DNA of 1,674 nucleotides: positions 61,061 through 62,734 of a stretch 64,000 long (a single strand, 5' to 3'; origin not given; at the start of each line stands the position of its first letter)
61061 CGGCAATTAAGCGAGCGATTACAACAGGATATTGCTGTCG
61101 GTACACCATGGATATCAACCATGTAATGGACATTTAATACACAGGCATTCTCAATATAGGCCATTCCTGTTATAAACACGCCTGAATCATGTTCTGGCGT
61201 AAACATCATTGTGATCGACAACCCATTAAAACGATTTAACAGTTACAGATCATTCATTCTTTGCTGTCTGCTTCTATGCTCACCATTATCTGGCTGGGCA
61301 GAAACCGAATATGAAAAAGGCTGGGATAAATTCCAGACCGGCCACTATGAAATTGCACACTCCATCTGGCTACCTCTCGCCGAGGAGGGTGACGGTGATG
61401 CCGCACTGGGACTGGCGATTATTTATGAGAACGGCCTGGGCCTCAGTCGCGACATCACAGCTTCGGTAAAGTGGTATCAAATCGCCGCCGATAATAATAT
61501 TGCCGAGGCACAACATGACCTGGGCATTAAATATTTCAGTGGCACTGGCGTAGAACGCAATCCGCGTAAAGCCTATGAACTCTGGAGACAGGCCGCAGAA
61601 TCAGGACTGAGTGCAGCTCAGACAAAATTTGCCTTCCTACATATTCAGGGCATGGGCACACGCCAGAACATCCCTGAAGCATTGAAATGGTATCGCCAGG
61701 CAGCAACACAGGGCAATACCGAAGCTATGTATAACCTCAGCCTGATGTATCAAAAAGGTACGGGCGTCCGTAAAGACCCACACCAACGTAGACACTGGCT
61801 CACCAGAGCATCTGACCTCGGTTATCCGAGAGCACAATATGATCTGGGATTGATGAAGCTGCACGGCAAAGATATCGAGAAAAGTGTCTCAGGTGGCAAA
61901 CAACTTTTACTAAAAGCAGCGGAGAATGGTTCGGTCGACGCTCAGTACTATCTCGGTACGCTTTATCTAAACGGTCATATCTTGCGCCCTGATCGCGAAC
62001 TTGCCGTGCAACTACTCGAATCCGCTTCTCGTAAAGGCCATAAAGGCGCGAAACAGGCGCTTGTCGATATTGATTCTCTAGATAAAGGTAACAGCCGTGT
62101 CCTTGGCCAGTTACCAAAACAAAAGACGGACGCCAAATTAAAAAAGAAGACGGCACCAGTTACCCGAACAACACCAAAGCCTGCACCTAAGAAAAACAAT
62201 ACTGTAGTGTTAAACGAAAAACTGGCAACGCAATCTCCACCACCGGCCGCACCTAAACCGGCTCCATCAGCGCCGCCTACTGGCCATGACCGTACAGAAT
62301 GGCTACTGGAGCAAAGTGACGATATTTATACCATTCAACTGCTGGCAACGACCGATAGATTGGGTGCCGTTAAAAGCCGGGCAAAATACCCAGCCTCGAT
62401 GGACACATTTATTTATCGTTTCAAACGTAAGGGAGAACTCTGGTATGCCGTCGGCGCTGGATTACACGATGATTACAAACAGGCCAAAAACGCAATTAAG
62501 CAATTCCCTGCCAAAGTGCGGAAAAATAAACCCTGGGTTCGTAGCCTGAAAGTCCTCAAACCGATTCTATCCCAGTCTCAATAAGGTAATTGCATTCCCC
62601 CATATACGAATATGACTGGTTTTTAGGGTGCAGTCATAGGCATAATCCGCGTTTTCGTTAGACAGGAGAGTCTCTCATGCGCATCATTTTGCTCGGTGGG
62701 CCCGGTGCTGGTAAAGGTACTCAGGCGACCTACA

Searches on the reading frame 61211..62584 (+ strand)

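Call 36: search_protein_families(library=pfam, proteins=[window:61211-62584:+], max_evalue=0.0001)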
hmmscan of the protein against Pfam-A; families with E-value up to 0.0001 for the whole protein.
window:61211-62584:+ (457 aa): 2 families
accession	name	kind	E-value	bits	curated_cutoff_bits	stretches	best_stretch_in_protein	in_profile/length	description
PF08238.18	Sel1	-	1.1e-52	175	30.7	5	98-132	1-35/36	Sel1 repeat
PF23310.1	TPR_27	-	9.3e-10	38.6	27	0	191-254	13-73/110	Plant tetratrico peptide repeats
